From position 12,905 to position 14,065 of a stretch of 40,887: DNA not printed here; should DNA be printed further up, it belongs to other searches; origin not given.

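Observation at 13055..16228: Orphan CheR, degenerate CheR, receiver-less CheB and membrane GAF protein operon without any CheA/CheW/MCP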

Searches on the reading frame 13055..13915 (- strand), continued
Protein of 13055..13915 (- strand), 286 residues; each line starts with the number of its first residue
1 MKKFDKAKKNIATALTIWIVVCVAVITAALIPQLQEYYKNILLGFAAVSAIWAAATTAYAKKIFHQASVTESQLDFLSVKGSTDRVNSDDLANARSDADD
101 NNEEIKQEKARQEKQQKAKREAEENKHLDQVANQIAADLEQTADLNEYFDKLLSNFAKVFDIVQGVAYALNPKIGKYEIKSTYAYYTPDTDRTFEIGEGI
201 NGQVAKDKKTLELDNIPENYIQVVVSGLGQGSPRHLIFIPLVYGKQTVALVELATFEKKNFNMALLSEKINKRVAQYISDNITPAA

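Call 36: search_solved_structures(query=L003:14035-14415:+, show_alignments=1, max_evalue=1)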
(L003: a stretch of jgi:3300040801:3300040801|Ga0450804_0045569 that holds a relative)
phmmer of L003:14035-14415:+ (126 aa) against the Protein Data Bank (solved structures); distinct sequences matched with E-value up to 1: 6.
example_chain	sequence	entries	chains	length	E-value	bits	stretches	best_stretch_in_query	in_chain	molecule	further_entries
6kko_C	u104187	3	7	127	1.2e-16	64.4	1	4-120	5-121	DUF1987 domain-containing protein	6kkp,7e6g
6k4f_U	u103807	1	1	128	1.2e-16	64.4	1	4-120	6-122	DUF1987 domain-containing protein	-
4rv1_A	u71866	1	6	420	1e-08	38.9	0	87-122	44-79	Engineered Protein OR497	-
4hxt_A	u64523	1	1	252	0.00021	24.9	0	87-122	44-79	De Novo Protein OR329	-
3f85_A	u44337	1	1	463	0.045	17.4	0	21-82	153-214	homo trimeric fusion of CFA/I fimbrial subunits B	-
3loq_A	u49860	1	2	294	0.96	13.1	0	15-99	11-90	universal stress protein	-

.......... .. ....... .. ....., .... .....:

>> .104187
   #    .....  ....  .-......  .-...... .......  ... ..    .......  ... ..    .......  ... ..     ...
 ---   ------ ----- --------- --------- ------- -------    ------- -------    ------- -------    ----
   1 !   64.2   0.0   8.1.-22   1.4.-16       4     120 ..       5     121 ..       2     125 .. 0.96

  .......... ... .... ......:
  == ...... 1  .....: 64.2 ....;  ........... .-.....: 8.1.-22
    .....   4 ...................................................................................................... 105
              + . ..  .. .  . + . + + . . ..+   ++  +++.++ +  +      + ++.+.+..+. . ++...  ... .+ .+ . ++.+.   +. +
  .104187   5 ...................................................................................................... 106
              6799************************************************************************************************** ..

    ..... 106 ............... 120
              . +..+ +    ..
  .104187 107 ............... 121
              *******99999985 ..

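Call 46: find_homologous_proteins(query=L001:13778-15886:-, max_evalue=1e-20)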
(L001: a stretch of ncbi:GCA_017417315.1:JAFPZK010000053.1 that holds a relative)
Query L001:13778-15886:- (702 aa): 7883 proteins with E <= 1e-20 among 8000 candidates; the best 120 are listed.
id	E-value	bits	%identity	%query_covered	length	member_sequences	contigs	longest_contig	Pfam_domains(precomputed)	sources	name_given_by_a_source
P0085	0.0e+0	1498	100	100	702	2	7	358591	PF00015.27,PF00672.31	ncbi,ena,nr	ncbi:MAG: HAMP domain-containing protein [Bacteroidales bacterium]|nr:HAMP domain-containing protein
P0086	0.0e+0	1156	77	100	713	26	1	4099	PF00015.27,PF00672.31,PF04108.18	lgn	-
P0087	0.0e+0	1150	78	100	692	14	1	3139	PF00015.27,PF00672.31,PF04108.18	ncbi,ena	-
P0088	2.9e-248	844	61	100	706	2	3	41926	PF00015.27,PF00672.31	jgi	jgi:methyl-accepting chemotaxis protein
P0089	3.6e-245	833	58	100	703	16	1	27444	PF00015.27,PF00672.31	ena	-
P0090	2.7e-201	689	53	100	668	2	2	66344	PF00015.27,PF00672.31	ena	-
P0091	1.8e-199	683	51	100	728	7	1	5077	PF00015.27,PF00672.31,PF12729.14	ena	-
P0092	5.2e-199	681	50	100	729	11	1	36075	PF00015.27,PF00672.31,PF12729.14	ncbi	-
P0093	5.3e-163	562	45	100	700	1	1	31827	PF00015.27,PF00672.31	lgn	-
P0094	5.3e-162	559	45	100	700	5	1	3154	PF00015.27,PF00672.31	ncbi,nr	ncbi:MAG: HAMP domain-containing protein [Bacteroidales bacterium]|nr:HAMP domain-containing protein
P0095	1.1e-161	558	45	100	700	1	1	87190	PF00015.27,PF00672.31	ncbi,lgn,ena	-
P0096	1.3e-161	557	45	100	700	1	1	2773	PF00015.27,PF00672.31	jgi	-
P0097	2.5e-161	557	45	100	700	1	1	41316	PF00015.27,PF00672.31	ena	-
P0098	3.4e-161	556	45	100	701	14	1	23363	PF00015.27,PF00672.31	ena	-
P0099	1.2e-160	554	45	100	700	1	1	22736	PF00015.27,PF00672.31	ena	-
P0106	7.1e-155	535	45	100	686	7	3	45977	PF00015.27,PF00672.31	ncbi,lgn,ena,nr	ncbi:MAG: HAMP domain-containing protein [Bacteroidales bacterium]|nr:HAMP domain-containing protein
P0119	1.1e-140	488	42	100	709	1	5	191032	PF00015.27,PF00672.31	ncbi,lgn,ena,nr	ncbi:MAG: HAMP domain-containing protein [Bacteroidales bacterium]|nr:HAMP domain-containing protein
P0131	1.5e-136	475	41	100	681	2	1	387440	PF00015.27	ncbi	-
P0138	4.4e-134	467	41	100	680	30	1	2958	PF00015.27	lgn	-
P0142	1.9e-132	461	42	99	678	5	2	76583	PF00015.27,PF00672.31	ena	-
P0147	2.2e-127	444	48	75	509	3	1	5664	PF00015.27,PF00672.31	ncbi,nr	ncbi:MAG: HAMP domain-containing protein, partial [Bacteroidales bacterium]|nr:HAMP domain-containin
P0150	1.1e-124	436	39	99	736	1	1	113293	PF00015.27,PF00672.31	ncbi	-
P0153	1.3e-123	432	41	100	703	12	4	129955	PF00015.27,PF00672.31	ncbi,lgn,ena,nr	ncbi:MAG: HAMP domain-containing protein [Bacteroidales bacterium]|nr:HAMP domain-containing protein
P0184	7.7e-116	406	39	95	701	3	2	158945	PF00015.27,PF00672.31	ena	-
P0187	1.8e-115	405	41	85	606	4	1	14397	PF00015.27,PF00672.31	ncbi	-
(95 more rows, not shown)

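Call 47: find_encoding_contigs(protein=P0142, flank=10000, max_places=1)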
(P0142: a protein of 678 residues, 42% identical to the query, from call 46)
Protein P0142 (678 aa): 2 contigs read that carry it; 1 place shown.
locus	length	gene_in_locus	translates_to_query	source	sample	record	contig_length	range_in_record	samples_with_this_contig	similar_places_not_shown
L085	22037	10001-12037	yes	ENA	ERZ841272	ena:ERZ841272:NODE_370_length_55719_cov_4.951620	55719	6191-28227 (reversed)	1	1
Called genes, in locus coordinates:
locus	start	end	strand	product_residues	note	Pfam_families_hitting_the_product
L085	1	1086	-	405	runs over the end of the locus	PF00070:Pyr_redox (faint), PF01134:GIDA (faint), PF01266:DAO (faint), PF03486:HI0933_like, PF07992:Pyr_redox_2 (faint), PF22780:HI0933_like_1st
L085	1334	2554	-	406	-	PF13173:AAA_14, PF13635:DUF4143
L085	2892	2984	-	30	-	-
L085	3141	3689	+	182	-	PF21349:RUBY_RBDX, PF00210:Ferritin (weak), PF02915:Rubrerythrin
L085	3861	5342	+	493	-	-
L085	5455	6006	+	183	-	-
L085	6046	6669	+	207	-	PF16702:DUF5063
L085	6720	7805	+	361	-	PF05382:Amidase_5 (faint), PF00877:NLPC_P60, PF04970:LRAT (faint), PF00877:NLPC_P60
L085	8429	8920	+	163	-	PF01467:CTP_transf_like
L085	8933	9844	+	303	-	PF04055:Radical_SAM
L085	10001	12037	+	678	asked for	PF00672:HAMP (faint), PF00015:MCPsignal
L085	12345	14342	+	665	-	PF00672:HAMP, PF00015:MCPsignal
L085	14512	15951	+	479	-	PF03629:SASA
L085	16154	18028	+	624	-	PF00015:MCPsignal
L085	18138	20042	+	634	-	PF00015:MCPsignal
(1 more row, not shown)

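Call 48: find_encoding_contigs(protein=P0119, flank=10000, max_places=1)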
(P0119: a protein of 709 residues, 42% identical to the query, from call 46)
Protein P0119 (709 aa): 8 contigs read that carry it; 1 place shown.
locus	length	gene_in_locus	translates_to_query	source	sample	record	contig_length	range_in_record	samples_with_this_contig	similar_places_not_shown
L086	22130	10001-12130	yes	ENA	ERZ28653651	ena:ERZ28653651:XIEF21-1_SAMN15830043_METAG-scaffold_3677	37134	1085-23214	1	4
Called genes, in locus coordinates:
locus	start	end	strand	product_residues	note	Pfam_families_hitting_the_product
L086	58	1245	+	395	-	-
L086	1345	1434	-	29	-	-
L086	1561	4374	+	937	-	PF00690:Cation_ATPase_N, PF00122:E1-E2_ATPase, PF00702:Hydrolase, PF13246:Cation_ATPase, PF08282:Hydrolase_3 (faint), PF00689:Cation_ATPase_C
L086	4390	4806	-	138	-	PF09345:SiaC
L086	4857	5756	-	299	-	PF02558:ApbA, PF08546:ApbA_C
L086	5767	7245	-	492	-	PF00474:SSF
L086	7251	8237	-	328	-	-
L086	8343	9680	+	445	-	PF01554:MatE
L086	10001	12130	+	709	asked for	PF00672:HAMP, PF00015:MCPsignal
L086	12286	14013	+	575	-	PF02878:PGM_PMM_I, PF02879:PGM_PMM_II, PF02880:PGM_PMM_III, PF00408:PGM_PMM_IV (weak)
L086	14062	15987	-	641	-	-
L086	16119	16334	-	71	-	-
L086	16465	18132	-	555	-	PF00128:Alpha-amylase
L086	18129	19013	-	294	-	PF00701:DHDPS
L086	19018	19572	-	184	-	PF21857:DUF6913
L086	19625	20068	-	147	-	-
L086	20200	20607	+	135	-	PF09345:SiaC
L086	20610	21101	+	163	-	-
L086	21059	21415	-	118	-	PF01627:Hpt (weak)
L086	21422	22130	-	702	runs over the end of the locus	PF13191:AAA_16 (weak), PF00004:AAA, PF17871:AAA_lid_9, PF00158:Sigma54_activat, PF00004:AAA, PF07724:AAA_2, PF07728:AAA_5, PF10431:ClpB_D2-small, +9 more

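Call 49: find_encoding_contigs(protein=P0106, flank=10000, max_places=1)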
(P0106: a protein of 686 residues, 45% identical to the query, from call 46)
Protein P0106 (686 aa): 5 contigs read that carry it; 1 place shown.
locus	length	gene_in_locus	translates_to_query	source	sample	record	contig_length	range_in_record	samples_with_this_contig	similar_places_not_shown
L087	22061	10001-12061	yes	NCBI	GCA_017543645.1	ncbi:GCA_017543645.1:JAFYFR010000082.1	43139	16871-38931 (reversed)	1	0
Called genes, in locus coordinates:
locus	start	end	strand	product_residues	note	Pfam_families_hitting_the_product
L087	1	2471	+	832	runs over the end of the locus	PF13620:CarboxypepD_reg, PF13715:CarbopepD_reg_2, PF07715:Plug, PF00593:TonB_dep_Rec_b-barrel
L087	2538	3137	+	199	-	PF04973:NMN_transporter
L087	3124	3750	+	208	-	PF04263:TPK_catalytic, PF21275:Thi_PPkinase_C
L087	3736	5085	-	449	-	PF01554:MatE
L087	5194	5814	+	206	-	PF13505:OMP_b-brl, PF13568:OMP_b-brl_2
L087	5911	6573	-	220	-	PF00072:Response_reg (faint), PF00196:GerE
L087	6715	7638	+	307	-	-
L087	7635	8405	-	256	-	PF00037:Fer4 (faint), PF12838:Fer4_7 (faint), PF13237:Fer4_10 (weak), PF13187:Fer4_9 (weak)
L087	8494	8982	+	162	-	PF01467:CTP_transf_like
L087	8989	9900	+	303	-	PF04055:Radical_SAM (weak)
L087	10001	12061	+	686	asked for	PF00672:HAMP, PF00015:MCPsignal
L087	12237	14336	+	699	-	PF00672:HAMP (weak), PF00015:MCPsignal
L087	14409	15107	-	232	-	PF09976:TPR_21 (faint), PF13174:TPR_6 (faint), PF13432:TPR_16 (faint), PF13424:TPR_12 (faint), PF07719:TPR_2 (faint), PF25062:ARM_TT21_N (weak), PF00515:TPR_1 (faint), PF14559:TPR_19 (faint)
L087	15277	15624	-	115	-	PF01245:Ribosomal_L19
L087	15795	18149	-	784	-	PF02129:Peptidase_S15 (faint), PF00326:Peptidase_S9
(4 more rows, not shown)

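Call 51: predict_structure(alignment_id=A1)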
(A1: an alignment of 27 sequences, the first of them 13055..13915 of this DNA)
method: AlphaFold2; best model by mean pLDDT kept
length: 286 residues; sequences in the alignment: 27
mean_pLDDT: 81.5   pTM: 0.58
mean pLDDT of the five models: 81.5, 80.9, 80.5, 80.2, 79.0
residues with pLDDT >= 90: 121; 70-90: 103; 50-70: 48; < 50: 14
segments of 3 or more residues with pLDDT < 50: 80-87
pLDDT, mean of each block of 10 residues (from residue 1): 71 85 84 81 83 83 73 53 45 57 83 91 95 94 90 95 92 92 72 87 95 78 53 87 95 90 94 93 64
secondary structure, 60 per line:
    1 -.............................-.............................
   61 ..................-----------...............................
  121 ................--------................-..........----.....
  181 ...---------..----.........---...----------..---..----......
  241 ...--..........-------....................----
elements in order: H2-30 H32-78 H90-136 H145-160 E162-171 E176-183 H199-207 E211-213 E235-243 E246-255 H263-282

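Call 55: fold_search(model_id=the predicted structure, library=pdb)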
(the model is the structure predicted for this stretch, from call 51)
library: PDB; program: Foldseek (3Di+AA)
matches with E <= 10: 771; with E <= 0.001: 174
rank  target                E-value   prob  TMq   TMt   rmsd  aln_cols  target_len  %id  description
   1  6oei                  2.6e-07  1.00  0.41  0.46  21.0       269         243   12  Yeast Spc42 N-terminal coiled-coil fused to PDB: 3K2N (released 2019-04-24)
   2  3ci6_B                3.3e-07  1.00  0.41  0.66   6.1       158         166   13  Crystal structure of the GAF domain from Acinetobacter phosphoenolpyruvate-protein phosphotransferase (released 2008-05-13)
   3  3trc                  4.8e-07  1.00  0.42  0.66   5.4       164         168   13  Structure of the GAF domain from a phosphoenolpyruvate-protein phosphotransferase (ptsP) from Coxiella burnetii (released 2011-09-28)
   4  4g3v_A                1.1e-06  1.00  0.41  0.68   5.5       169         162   16  Crystal structure of A. Aeolicus nlh2 gaf domain in an inactive state (released 2013-05-29)
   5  3ci6_A                1.4e-06  1.00  0.41  0.69   6.2       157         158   14  Crystal structure of the GAF domain from Acinetobacter phosphoenolpyruvate-protein phosphotransferase (released 2008-05-13)
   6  5w10_C                1.7e-06  1.00  0.37  0.58   6.4       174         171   14  Lcd1 GAF domain in complex with cAMP ligand (released 2017-06-28)
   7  5w10_D                2.2e-06  1.00  0.36  0.56   6.7       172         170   13  Lcd1 GAF domain in complex with cAMP ligand (released 2017-06-28)
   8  5w10_A                3.1e-06  1.00  0.35  0.53   6.6       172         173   13  Lcd1 GAF domain in complex with cAMP ligand (released 2017-06-28)
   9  5w10_B                4.2e-06  1.00  0.35  0.54   5.8       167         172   14  Lcd1 GAF domain in complex with cAMP ligand (released 2017-06-28)
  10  6oap_A                4.2e-06  1.00  0.36  0.35   7.2       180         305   11  Crystal structure of a dual sensor histidine kinase in the green-light absorbing Pg state (released 2019-09-18)
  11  3k2n_A                4.4e-06  1.00  0.36  0.53   7.2       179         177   11  The crystal structure of sigma-54-dependent transcriptional regulator domain from Chlorobium Tepidum TLS (released 2010-01-19)
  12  3e0y_A                4.7e-06  1.00  0.35  0.60   6.0       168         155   14  The crystal structure of a conserved domain from a protein of Geobacter sulfurreducens PCA (released 2008-09-30)
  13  3mmh_A                5.3e-06  1.00  0.37  0.60   6.4       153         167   13  X-ray structure of free methionine-R-sulfoxide reductase from neisseria meningitidis in complex with its substrate (released 2010-05-19)
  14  3rfb_B                7.2e-06  1.00  0.37  0.59   6.6       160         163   11  Structure of fRMsr (released 2012-04-11)
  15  2zmf_A                7.2e-06  1.00  0.32  0.47   6.6       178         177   16  Crystal structure of the C-terminal GAF domain of human phosphodiesterase 10A (released 2008-04-29)
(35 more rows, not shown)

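Call 59: find_encoding_contigs(protein=P0187, flank=10000, max_places=2)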
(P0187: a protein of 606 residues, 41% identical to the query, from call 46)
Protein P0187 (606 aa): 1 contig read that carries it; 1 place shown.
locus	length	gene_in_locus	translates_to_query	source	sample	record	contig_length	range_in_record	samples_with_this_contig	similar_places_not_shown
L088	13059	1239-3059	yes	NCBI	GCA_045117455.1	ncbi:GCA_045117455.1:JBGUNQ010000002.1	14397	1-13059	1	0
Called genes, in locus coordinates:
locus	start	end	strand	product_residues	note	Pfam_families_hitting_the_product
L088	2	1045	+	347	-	?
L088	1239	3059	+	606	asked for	PF00672:HAMP, PF00015:MCPsignal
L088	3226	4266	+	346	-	PF04616:Glyco_hydro_43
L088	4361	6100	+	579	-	PF04616:Glyco_hydro_43, PF17851:GH43_C2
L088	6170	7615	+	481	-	PF07690:MFS_1, PF00083:Sugar_tr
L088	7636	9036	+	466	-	PF02614:UxaC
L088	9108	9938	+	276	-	-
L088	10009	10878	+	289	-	PF12784:PDDEXK_2, PF27070:HTH_Rpn_C (faint)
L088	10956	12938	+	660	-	PF03629:SASA (weak), PF02837:Glyco_hydro_2_N, PF03629:SASA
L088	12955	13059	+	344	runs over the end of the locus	PF00294:PfkB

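Call 60: find_encoding_contigs(protein=P0131, flank=10000, max_places=1)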
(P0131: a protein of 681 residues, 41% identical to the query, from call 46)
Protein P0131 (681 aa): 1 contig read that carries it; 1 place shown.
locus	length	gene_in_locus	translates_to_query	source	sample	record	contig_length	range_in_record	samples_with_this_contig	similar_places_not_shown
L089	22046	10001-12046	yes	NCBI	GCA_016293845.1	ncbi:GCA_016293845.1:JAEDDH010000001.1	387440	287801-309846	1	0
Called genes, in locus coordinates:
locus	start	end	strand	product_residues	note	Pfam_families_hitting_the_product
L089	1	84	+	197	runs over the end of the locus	PF04973:NMN_transporter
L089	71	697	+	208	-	PF04263:TPK_catalytic, PF21275:Thi_PPkinase_C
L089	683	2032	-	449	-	PF01554:MatE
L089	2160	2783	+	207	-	PF13505:OMP_b-brl, PF13568:OMP_b-brl_2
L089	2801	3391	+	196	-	PF13505:OMP_b-brl (weak), PF13568:OMP_b-brl_2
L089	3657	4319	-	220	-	PF00072:Response_reg (weak), PF00196:GerE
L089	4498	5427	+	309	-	-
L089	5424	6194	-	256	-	PF00037:Fer4 (faint), PF13484:Fer4_16 (faint), PF25160:LdpA_Fe-S-bd (faint), PF13237:Fer4_10 (weak), PF13187:Fer4_9 (weak)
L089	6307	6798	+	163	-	PF01467:CTP_transf_like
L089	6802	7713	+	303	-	PF04055:Radical_SAM (weak)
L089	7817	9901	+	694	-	PF00672:HAMP (weak), PF00015:MCPsignal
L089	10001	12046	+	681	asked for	PF00015:MCPsignal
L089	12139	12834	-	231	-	PF09976:TPR_21 (faint), PF13432:TPR_16 (faint), PF13174:TPR_6 (faint), PF13428:TPR_14 (faint), PF07719:TPR_2 (faint), PF14559:TPR_19 (faint), PF25062:ARM_TT21_N (weak), PF13424:TPR_12 (weak), +1 more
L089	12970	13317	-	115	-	PF01245:Ribosomal_L19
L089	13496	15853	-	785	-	PF26549:Tricorn_N (faint), PF26550:Tricorn_2nd (faint), PF02129:Peptidase_S15 (faint), PF00326:Peptidase_S9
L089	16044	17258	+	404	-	PF00704:Glyco_hydro_18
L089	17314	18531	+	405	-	PF00072:Response_reg, PF00512:HisKA, PF02518:HATPase_c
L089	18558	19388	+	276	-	PF00793:DAHP_synth_1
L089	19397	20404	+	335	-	PF00923:TAL_FSA, PF00571:CBS (weak)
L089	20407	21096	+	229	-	-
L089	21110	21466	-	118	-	PF01627:Hpt (weak)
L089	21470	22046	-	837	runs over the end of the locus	PF02861:Clp_N, PF13191:AAA_16 (weak), PF00004:AAA, PF17871:AAA_lid_9, PF02151:UVR (weak), PF07724:AAA_2, PF07728:AAA_5, PF10431:ClpB_D2-small, +7 more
